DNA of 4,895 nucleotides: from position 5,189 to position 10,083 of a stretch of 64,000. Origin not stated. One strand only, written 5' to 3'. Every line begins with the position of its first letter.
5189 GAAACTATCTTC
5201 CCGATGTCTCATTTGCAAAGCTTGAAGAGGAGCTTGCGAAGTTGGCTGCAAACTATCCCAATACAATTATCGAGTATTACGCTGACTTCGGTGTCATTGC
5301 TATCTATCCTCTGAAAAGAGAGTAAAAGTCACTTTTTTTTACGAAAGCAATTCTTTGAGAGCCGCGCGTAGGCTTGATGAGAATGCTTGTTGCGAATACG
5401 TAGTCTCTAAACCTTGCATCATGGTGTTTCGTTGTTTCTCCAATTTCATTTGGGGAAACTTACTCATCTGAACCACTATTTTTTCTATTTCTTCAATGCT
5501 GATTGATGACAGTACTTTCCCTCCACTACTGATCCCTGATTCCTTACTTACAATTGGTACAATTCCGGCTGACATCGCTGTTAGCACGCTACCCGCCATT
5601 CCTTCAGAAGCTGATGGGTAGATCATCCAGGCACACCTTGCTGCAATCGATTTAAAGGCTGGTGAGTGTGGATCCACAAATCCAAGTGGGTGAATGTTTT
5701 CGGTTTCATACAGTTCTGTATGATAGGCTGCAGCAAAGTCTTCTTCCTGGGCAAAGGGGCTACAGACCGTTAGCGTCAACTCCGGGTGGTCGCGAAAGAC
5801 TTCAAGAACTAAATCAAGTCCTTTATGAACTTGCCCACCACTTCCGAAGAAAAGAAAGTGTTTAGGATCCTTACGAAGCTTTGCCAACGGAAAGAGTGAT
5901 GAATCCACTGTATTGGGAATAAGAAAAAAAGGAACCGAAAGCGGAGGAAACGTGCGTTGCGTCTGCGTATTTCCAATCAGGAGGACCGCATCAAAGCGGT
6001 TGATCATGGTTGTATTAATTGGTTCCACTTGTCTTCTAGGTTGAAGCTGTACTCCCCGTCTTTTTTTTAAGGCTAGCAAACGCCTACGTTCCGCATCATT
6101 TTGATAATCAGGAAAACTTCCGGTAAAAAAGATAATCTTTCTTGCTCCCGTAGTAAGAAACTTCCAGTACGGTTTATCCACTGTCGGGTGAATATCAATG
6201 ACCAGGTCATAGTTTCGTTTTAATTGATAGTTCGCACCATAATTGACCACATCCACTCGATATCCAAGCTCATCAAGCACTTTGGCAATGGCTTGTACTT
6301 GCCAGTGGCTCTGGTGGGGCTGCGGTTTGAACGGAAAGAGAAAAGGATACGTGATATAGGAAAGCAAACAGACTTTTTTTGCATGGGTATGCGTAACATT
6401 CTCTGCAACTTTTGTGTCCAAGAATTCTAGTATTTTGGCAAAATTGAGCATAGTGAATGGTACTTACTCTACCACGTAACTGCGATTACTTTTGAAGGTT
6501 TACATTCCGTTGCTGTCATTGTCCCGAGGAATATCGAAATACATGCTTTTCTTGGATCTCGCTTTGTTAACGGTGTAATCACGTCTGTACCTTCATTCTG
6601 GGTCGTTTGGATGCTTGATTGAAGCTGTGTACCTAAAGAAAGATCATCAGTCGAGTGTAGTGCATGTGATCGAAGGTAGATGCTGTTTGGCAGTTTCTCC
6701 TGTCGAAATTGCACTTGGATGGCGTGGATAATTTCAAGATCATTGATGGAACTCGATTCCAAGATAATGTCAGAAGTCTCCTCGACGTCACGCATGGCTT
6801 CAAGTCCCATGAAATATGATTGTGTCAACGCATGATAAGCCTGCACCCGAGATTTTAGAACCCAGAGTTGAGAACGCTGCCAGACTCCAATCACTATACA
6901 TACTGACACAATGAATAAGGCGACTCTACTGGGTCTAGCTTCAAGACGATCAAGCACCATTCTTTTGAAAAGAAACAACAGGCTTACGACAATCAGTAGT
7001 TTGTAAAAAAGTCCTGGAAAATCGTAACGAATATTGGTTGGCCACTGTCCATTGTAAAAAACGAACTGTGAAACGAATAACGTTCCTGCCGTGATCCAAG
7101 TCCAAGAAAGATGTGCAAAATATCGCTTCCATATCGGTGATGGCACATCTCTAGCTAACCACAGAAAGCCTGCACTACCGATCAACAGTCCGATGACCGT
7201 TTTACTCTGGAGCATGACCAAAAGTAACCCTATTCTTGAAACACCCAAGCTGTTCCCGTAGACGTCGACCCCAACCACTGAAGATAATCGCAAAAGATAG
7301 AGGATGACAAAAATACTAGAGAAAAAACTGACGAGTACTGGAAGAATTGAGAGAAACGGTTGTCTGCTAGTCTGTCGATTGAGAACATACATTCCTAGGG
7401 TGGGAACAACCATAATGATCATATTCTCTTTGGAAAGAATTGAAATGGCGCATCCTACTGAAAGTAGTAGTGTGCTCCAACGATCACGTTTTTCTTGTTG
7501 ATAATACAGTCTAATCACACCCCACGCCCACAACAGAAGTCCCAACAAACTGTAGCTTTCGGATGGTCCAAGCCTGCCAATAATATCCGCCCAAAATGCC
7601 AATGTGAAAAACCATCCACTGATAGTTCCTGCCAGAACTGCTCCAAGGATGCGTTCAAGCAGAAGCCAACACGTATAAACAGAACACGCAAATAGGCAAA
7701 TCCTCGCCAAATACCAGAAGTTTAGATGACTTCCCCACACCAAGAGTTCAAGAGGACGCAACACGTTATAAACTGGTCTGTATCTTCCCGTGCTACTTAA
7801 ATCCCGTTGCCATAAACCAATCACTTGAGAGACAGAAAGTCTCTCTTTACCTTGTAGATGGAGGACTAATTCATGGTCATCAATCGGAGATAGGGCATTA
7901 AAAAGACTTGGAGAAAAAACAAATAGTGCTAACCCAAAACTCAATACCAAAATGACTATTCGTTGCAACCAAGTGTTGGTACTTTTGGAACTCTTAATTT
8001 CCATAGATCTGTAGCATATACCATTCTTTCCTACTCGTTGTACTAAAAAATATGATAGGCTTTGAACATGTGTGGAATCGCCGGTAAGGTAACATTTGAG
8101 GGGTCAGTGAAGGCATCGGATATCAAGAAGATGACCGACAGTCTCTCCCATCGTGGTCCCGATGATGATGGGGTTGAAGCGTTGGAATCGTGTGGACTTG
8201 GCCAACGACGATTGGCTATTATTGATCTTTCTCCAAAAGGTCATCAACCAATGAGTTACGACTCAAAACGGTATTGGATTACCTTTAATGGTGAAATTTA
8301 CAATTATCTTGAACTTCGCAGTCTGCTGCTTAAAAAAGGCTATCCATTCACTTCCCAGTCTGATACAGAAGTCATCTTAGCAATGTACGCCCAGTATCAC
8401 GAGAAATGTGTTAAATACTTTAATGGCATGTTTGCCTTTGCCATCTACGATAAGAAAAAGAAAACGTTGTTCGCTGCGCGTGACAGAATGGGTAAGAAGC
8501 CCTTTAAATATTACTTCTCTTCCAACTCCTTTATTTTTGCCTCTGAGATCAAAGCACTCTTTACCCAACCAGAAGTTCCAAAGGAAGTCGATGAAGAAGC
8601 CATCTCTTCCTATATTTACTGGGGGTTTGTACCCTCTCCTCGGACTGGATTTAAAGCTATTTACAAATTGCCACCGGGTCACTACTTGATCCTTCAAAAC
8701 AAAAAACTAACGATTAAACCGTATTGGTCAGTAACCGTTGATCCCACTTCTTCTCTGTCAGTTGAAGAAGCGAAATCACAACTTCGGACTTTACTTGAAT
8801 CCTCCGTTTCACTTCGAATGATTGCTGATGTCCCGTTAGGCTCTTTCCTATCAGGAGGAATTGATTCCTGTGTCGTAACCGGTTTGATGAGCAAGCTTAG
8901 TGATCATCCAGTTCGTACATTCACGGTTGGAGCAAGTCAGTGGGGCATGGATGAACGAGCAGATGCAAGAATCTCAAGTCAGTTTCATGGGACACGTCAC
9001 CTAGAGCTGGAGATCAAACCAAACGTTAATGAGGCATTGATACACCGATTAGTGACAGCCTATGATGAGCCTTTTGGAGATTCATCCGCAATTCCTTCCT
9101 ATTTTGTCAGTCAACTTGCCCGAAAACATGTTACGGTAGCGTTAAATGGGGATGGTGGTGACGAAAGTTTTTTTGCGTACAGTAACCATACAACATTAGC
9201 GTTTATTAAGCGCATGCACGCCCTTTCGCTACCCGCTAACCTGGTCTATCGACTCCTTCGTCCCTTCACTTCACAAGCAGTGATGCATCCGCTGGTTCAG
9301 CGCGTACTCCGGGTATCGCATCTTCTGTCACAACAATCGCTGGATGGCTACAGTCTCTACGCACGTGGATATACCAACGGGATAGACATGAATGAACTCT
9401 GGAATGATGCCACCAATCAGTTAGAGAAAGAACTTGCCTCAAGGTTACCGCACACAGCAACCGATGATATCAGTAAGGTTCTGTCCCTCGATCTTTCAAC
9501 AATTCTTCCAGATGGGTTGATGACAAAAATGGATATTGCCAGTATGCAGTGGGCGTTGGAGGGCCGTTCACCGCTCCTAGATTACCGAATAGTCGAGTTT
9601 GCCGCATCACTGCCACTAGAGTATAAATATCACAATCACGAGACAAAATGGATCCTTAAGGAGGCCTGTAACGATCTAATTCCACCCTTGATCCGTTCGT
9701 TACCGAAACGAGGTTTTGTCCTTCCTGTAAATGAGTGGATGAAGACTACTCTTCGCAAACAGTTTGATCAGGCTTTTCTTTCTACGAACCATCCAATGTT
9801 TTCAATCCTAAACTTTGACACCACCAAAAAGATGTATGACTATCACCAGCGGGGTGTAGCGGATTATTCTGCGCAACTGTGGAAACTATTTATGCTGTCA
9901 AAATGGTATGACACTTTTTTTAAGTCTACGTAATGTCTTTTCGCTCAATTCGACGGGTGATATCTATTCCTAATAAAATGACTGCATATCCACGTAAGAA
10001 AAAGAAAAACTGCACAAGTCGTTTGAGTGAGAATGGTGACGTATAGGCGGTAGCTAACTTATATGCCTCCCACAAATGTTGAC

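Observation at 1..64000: One contiguous glycosylation island with about 16 GT-C-like polytopic membrane proteins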

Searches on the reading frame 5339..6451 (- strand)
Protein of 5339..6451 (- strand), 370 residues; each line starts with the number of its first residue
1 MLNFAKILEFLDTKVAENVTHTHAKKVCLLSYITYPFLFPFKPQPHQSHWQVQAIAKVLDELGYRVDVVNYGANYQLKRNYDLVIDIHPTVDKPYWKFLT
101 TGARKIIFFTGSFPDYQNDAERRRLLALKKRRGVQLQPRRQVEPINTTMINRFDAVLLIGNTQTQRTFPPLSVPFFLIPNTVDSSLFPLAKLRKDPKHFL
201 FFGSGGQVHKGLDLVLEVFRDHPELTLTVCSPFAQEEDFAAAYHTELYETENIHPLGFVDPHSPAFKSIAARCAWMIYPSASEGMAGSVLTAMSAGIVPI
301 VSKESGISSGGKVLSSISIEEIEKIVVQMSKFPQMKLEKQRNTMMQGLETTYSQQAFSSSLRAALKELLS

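Call 7: search_protein_families(library=pfam, proteins=[window:5339-6451:-], max_evalue=0.001)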
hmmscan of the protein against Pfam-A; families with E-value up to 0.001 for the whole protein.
window:5339-6451:- (370 aa): 3 families
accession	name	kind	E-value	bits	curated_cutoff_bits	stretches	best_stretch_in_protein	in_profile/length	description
PF00534.26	Glycos_transf_1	-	8.3e-09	35.6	26.4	1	193-307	12-127/172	Glycosyl transferases group 1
PF13692.12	Glyco_trans_1_4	-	4.9e-08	33.8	27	1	197-308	2-112/142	Glycosyl transferases group 1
PF20706.3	GT4-conflict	-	7e-05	22.4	26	1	174-365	174-372/385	Family 4 Glycosyltransferase in conflict systems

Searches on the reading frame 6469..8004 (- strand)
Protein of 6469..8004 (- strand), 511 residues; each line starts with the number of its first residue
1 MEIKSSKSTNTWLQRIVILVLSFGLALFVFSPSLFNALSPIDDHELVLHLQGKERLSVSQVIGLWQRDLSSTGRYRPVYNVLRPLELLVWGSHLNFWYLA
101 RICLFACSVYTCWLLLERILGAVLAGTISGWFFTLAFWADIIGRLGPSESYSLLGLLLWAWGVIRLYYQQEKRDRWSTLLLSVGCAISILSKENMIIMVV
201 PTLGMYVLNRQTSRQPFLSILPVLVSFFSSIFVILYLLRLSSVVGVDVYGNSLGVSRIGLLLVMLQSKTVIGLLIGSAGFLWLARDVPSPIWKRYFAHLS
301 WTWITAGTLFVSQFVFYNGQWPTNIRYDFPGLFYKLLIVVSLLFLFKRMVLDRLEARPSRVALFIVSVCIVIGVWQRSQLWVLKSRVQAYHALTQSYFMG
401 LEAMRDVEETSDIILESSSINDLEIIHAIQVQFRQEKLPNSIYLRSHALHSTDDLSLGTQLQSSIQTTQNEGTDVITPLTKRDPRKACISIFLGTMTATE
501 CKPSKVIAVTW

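Call 5: search_protein_families(library=pfam, proteins=[window:6469-8004:-], max_evalue=0.01)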
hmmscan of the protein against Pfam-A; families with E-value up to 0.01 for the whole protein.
window:6469-8004:- (511 aa): 0 families

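Call 14: search_protein_families(library=ncbifam, proteins=[window:6469-8004:-], max_evalue=0.1)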
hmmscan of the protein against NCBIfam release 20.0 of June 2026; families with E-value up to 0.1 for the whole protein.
window:6469-8004:- (511 aa): 0 families

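Call 17: search_solved_structures(query=window:6469-8004:-, max_evalue=1)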
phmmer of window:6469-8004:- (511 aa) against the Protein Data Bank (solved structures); distinct sequences matched with E-value up to 1: 0.

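Call 36: find_homologous_proteins(query=window:6469-8004:-, max_evalue=0.001)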
Query window:6469-8004:- (511 aa): 57 proteins with E <= 0.001 among 8000 candidates.
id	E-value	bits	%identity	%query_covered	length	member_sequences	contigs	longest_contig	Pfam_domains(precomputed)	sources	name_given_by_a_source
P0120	0.0e+0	1131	100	100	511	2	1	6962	-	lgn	-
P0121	1.7e-218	745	63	100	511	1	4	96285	-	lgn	-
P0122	5.4e-199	680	60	100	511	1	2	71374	-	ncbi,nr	ncbi:hypothetical protein KBD71_00220 [Candidatus Woesebacteria bacterium]|nr:hypothetical protein [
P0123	8.7e-194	663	58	100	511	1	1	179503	-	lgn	-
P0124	5.7e-52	195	30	98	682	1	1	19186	-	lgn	-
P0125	6.2e-49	185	28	97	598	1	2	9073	-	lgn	-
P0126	1.4e-48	184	30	96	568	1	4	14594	-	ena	-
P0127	1.8e-47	180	29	91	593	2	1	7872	-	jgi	-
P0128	6.0e-43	166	26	94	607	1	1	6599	-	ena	-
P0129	1.0e-41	161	26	93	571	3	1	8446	-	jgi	-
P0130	4.9e-37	146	34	62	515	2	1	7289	-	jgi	-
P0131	6.4e-36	142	28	93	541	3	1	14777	-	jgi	jgi:hypothetical protein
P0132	5.6e-35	139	34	61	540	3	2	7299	-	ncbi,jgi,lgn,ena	-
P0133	8.4e-35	139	26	96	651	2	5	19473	-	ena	-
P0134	1.1e-34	138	26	90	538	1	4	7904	-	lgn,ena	-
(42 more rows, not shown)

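Call 50: search_solved_structures(query=A2, max_evalue=1)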
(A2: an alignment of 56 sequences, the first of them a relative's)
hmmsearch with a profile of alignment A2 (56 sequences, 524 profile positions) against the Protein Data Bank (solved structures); distinct sequences matched with E-value up to 1: 2.
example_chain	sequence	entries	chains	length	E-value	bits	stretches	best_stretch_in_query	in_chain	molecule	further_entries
8pek_A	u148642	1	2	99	0.14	13.8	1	415-452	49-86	Biopolymer transport protein ExbD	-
7ajq_F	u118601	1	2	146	0.2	13.3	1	415-452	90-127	Biopolymer transport protein ExbD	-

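Call 67: search_protein_families(library=pfam, alignment_id=A2, max_evalue=0.01)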
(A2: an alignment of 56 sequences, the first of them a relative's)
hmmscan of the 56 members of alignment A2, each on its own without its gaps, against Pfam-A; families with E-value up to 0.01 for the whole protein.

A. member 1, P0120 (511 aa): 0 families

B. families by the number of members that match (of 56 scanned): 3 families
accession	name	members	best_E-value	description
PF23022.3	6TM_1st_PGAP2IP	1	1.7e-05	PGAP2IP, first transmembrane domain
PF13231.12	PMT_2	1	0.0002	Dolichyl-phosphate-mannose-protein mannosyltransferase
PF01034.25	Syndecan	1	0.005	Syndecan domain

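Call 69: find_encoding_contigs(protein=P0121, flank=10000, max_places=1)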
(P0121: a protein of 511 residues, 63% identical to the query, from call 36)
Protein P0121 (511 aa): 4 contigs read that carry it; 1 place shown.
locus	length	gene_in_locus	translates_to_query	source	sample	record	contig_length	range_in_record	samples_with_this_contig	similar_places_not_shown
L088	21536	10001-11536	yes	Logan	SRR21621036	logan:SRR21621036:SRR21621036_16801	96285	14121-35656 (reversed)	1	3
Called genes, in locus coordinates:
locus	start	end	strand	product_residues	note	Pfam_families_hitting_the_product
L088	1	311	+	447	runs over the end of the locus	-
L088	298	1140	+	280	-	PF13489:Methyltransf_23, PF07021:MetW, PF13847:Methyltransf_31, PF08241:Methyltransf_11, PF08242:Methyltransf_12, PF13649:Methyltransf_25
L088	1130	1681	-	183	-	PF00132:Hexapep, PF14602:Hexapep_2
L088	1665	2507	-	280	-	PF00535:Glycos_transf_2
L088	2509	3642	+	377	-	PF13439:Glyco_transf_4 (weak), PF00534:Glycos_transf_1, PF13692:Glyco_trans_1_4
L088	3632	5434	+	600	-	PF13231:PMT_2 (weak)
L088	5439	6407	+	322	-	PF13641:Glyco_tranf_2_3, PF00535:Glycos_transf_2, PF13506:Glyco_transf_21 (weak), PF13632:Glyco_trans_2_3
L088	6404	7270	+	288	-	PF01209:Ubie_methyltran, PF13489:Methyltransf_23, PF07021:MetW (weak), PF13649:Methyltransf_25, PF13847:Methyltransf_31, PF08241:Methyltransf_11, PF08242:Methyltransf_12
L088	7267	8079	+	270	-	PF00535:Glycos_transf_2, PF10111:Glyco_tranf_2_2, PF13641:Glyco_tranf_2_3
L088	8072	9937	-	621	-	PF13522:GATase_6, PF13537:GATase_7, PF12481:DUF3700 (faint), PF00733:Asn_synthase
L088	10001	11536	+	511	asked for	-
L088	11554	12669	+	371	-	PF00534:Glycos_transf_1, PF13692:Glyco_trans_1_4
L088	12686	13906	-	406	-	PF13439:Glyco_transf_4 (weak), PF20706:GT4-conflict (weak), PF00534:Glycos_transf_1, PF13692:Glyco_trans_1_4, PF13524:Glyco_trans_1_2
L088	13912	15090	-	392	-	PF01041:DegT_DnrJ_EryC1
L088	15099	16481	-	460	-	PF01943:Polysacc_synt, PF13440:Polysacc_synt_3, PF03023:MurJ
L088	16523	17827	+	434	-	PF00534:Glycos_transf_1 (weak), PF13692:Glyco_trans_1_4 (weak)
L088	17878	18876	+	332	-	PF01408:GFO_IDH_MocA, PF02894:GFO_IDH_MocA_C, PF22725:GFO_IDH_MocA_C3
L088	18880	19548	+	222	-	PF25084:LbH_EIF2B (faint), PF25087:GMPPB_C (faint), PF00132:Hexapep, PF14602:Hexapep_2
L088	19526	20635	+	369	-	PF00155:Aminotran_1_2, PF01041:DegT_DnrJ_EryC1, PF00266:Aminotran_5 (weak), PF01053:Cys_Met_Meta_PP (weak)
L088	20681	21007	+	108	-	-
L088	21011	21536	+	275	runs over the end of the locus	PF00535:Glycos_transf_2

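Call 82: search_protein_families(library=pfam, proteins=[window:6469-8004:-], max_evalue=5)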
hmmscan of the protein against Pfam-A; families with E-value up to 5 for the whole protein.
window:6469-8004:- (511 aa): 0 families

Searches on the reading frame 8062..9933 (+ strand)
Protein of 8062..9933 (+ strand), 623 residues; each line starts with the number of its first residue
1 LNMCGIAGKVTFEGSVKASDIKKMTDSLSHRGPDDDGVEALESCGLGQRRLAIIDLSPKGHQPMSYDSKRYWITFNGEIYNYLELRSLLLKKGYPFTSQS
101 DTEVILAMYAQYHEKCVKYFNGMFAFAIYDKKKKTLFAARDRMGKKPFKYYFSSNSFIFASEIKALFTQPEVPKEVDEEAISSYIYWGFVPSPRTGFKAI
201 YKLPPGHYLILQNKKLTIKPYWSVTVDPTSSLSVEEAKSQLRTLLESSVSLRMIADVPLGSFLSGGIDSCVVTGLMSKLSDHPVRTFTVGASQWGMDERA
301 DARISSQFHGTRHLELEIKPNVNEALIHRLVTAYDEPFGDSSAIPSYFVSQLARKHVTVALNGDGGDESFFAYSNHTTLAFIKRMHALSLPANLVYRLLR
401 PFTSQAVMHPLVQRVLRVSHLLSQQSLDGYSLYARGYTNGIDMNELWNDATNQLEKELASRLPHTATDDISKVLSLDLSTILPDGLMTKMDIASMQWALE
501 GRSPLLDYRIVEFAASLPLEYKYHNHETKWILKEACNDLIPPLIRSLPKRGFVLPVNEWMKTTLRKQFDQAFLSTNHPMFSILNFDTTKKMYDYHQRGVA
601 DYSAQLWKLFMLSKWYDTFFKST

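Call 7: search_protein_families(library=pfam, proteins=[window:8062-9933:+], max_evalue=0.001)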
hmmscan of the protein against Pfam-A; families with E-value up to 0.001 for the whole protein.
window:8062-9933:+ (623 aa): 4 families
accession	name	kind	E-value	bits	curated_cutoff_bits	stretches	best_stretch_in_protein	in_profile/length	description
PF00733.27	Asn_synthase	-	7.5e-84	282.8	21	1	240-616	1-353/354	Asparagine synthase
PF13537.11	GATase_7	-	1.5e-45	154.6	25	1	49-167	2-122/123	Glutamine amidotransferase domain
PF13522.11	GATase_6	-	2.6e-39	134.7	27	1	33-162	1-130/130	Glutamine amidotransferase domain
PF12481.13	DUF3700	-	2e-06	27.9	27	1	114-162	123-171/228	Aluminium induced protein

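Call 93: search_protein_families(library=ncbifam, proteins=[window:8062-9933:+], max_evalue=1e-15)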
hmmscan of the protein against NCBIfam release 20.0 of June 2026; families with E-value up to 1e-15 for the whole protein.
window:8062-9933:+ (623 aa): 6 families
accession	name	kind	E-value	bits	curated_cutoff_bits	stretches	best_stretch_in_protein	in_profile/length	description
TIGR03108.1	eps_aminotran_1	hypoth_equivalog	1.4e-152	509.6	816.9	1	3-614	1-623/628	XrtA/PEP-CTERM system amidotransferase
TIGR01536.1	asn_synth_AEB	equivalog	3.5e-138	461.8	267.1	1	4-552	1-517/517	asparagine synthase (glutamine-hydrolyzing)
TIGR03104.1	trio_amidotrans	equivalog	1.6e-106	356.9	570.1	2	3-379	1-386/589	N-acetylglutaminylglutamine amidotransferase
NF033535.1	lass_lactam_cya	exception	5.9e-80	269.6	525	1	3-370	1-376/668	lasso peptide isopeptide bond-forming cyclase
NF006949.0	PRK09431.1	equivalog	2e-76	257.7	499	2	3-169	1-168/554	asparagine synthase B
NF033561.1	macrolact_Ik_Al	subfamily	1.9e-21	76.3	300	1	192-545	150-485/561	albusnodin/ikarugamycin family macrolactam cyclase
